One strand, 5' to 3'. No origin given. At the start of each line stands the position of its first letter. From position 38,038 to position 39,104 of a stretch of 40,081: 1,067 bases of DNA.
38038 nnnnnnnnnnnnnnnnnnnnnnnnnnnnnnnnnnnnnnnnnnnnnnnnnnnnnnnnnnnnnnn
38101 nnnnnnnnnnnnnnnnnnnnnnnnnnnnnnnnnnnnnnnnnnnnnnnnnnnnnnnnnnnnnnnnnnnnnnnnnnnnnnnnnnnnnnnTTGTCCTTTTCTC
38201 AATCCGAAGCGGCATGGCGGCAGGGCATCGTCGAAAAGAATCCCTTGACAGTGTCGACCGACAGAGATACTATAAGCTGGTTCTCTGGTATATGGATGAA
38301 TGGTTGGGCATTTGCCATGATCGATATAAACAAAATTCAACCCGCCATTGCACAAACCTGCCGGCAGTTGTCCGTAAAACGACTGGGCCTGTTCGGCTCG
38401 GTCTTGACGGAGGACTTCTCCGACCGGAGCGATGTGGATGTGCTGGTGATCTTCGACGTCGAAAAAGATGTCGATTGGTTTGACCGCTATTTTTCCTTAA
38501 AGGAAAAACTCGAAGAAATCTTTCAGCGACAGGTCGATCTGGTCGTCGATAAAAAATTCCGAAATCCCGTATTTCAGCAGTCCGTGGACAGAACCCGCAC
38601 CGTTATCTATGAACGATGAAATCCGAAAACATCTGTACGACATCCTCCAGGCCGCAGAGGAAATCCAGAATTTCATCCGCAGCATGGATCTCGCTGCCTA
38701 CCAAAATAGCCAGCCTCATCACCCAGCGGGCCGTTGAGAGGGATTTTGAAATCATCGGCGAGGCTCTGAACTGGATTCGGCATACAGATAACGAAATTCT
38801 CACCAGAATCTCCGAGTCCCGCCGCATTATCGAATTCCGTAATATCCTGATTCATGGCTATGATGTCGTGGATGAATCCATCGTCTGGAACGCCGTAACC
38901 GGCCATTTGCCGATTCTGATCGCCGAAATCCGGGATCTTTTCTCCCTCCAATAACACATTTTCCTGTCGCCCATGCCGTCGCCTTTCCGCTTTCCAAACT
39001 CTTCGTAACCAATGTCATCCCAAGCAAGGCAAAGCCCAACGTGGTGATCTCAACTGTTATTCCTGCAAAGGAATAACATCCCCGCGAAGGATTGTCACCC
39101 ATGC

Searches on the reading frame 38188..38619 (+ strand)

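Call 85: search_protein_families(library=pfam, proteins=[window:38188-38619:+], max_evalue=0.001)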
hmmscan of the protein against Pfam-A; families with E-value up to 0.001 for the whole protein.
window:38188-38619:+ (143 aa): 2 families
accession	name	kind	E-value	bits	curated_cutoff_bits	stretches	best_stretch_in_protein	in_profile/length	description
PF18765.7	Polbeta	-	3.1e-13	50.1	26.9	1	55-143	4-90/93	Polymerase beta, Nucleotidyltransferase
PF01909.29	NTP_transf_2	-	2.2e-12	47.6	21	1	54-129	4-82/93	Nucleotidyltransferase domain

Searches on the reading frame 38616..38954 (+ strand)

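Call 85: search_protein_families(library=pfam, proteins=[window:38616-38954:+], max_evalue=0.001)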
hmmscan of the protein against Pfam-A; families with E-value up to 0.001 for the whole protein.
window:38616-38954:+ (112 aa): 1 family
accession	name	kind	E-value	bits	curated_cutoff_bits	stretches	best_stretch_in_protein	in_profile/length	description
PF01934.22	HepT-like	-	9.1e-15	54.9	23.5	1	33-106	23-118/120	Ribonuclease HepT-like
